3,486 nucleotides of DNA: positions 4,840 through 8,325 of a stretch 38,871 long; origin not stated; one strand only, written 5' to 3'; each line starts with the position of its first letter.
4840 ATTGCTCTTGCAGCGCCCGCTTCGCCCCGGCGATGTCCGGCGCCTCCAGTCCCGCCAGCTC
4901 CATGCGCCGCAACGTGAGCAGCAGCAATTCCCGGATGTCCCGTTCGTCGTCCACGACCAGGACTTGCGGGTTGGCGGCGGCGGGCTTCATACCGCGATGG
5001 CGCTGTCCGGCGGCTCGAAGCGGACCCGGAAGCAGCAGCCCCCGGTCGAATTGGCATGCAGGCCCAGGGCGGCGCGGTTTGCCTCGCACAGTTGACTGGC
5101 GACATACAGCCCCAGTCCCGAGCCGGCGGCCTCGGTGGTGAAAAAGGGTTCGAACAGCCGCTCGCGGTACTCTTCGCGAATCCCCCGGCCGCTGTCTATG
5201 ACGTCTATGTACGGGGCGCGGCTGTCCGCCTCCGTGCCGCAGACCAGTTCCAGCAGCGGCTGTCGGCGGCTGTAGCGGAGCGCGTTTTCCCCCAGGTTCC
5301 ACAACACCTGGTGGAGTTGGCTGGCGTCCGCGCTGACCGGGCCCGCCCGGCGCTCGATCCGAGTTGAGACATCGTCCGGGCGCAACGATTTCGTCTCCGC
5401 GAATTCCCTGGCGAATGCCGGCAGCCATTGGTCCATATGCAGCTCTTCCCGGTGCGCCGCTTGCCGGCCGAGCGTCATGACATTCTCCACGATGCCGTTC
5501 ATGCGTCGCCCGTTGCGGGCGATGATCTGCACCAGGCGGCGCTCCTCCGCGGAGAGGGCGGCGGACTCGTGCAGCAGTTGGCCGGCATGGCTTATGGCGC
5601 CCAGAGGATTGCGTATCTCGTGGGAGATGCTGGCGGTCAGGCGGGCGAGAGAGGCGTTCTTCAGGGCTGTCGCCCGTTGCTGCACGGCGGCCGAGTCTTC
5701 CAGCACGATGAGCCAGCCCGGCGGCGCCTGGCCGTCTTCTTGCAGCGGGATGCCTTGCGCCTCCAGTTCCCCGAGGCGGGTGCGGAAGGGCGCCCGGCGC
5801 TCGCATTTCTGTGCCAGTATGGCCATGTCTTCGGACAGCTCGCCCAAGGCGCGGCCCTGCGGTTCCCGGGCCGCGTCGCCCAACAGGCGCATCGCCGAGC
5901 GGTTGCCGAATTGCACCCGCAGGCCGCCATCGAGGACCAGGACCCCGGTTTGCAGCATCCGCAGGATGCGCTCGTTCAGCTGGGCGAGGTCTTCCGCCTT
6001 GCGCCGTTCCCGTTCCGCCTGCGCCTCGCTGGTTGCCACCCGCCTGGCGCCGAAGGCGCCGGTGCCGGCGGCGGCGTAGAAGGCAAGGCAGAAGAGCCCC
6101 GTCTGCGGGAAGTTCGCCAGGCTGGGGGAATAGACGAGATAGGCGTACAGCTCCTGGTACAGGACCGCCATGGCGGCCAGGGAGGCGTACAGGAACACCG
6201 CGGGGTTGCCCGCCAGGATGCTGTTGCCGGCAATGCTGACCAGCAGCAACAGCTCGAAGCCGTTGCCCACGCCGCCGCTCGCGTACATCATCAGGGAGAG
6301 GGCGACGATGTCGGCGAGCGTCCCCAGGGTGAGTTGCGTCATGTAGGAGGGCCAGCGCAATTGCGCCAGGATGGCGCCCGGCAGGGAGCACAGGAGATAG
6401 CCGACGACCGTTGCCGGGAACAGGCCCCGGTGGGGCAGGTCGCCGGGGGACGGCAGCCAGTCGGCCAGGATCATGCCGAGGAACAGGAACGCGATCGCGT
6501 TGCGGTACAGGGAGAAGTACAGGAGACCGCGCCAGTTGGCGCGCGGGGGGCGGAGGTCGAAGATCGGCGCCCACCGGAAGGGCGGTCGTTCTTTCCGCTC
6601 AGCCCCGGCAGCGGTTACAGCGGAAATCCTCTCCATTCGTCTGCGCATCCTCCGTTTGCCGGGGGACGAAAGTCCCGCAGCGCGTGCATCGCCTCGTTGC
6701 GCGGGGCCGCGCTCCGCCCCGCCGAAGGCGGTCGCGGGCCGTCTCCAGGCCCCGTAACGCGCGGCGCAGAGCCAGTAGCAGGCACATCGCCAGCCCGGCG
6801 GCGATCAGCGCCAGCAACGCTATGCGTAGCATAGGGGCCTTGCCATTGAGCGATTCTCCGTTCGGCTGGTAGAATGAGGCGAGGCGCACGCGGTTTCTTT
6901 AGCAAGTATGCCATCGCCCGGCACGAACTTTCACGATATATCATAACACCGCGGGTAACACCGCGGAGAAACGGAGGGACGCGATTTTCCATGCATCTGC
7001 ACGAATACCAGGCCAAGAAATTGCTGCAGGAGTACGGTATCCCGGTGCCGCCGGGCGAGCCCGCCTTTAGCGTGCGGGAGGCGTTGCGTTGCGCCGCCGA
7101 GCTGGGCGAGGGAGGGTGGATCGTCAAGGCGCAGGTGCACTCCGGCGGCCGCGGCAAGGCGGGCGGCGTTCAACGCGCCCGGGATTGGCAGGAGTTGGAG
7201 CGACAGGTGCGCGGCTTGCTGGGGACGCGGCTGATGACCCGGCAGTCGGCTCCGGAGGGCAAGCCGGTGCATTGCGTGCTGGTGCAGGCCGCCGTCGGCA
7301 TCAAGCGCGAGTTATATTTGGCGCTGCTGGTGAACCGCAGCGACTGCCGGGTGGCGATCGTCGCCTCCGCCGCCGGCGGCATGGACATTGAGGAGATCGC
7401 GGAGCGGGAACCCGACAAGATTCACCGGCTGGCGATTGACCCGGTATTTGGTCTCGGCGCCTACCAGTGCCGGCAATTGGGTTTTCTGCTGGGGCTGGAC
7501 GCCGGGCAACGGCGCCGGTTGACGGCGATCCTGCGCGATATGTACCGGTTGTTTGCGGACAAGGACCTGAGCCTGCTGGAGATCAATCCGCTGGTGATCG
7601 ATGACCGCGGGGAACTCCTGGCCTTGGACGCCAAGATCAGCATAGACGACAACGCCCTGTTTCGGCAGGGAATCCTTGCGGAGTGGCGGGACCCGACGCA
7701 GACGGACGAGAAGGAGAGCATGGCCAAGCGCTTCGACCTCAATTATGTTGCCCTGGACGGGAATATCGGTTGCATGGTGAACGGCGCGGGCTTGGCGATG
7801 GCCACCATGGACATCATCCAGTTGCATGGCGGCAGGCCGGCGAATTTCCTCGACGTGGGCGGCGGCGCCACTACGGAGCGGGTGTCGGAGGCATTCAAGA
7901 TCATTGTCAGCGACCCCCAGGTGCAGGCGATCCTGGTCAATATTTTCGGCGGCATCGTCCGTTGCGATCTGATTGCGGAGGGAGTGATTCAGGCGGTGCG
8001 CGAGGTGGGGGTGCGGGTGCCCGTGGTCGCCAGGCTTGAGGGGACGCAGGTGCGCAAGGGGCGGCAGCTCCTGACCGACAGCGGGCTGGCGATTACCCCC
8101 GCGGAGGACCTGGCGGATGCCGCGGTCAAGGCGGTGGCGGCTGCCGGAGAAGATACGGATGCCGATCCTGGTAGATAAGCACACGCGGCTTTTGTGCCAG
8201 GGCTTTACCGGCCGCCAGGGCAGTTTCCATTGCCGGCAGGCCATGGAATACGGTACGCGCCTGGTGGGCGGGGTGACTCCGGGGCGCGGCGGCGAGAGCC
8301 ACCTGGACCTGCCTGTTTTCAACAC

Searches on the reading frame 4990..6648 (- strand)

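Call 81: search_protein_families(library=pfam, proteins=[window:4990-6648:-], max_evalue=0.00001)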
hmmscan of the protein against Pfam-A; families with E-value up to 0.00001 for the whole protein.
window:4990-6648:- (553 aa): 3 families
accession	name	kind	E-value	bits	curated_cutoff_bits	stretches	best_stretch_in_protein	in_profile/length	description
PF25323.1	6TM_PilS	-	1.1e-23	84.4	27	1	37-211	7-189/189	PilS-like transmembrane domain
PF02518.31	HATPase_c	-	1.5e-16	61.3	26.4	1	441-545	2-108/111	Histidine kinase-, DNA gyrase B-, and HSP90-like ATPase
PF00512.31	HisKA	-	1.9e-13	50.7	26.9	1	334-396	2-63/66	His Kinase A (phospho-acceptor) domain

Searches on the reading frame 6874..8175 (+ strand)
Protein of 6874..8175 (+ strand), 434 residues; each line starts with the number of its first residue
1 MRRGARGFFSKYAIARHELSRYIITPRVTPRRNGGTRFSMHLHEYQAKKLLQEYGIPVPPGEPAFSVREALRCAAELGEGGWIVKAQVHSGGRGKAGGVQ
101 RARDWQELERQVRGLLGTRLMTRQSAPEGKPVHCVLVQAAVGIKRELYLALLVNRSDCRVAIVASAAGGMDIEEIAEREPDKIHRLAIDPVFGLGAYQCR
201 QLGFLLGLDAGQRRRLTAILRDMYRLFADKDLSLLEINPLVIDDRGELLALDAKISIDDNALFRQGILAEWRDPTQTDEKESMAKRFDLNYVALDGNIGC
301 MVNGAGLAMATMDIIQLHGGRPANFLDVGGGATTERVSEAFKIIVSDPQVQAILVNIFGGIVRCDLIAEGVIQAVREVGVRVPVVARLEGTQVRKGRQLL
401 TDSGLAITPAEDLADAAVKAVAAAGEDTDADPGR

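Call 81: search_protein_families(library=pfam, proteins=[window:6874-8175:+], max_evalue=0.00001)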
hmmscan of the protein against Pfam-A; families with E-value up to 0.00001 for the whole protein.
window:6874-8175:+ (434 aa): 4 families
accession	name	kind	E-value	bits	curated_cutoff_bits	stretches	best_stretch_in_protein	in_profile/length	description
PF08442.15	ATP-grasp_2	-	2.5e-67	226.8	29.5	1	42-242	2-202/202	ATP-grasp domain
PF00549.24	Ligase_CoA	-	2e-35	122.2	24.5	1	301-421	1-128/128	CoA-ligase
PF24948.1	Citrate_synth_N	-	7.9e-15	55.3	83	1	82-264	54-227/232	ATP-citrate synthase ATP-grasp domain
PF13549.11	ATP-grasp_5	-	6.5e-09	35.9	27.6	1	41-257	9-221/221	ATP-grasp domain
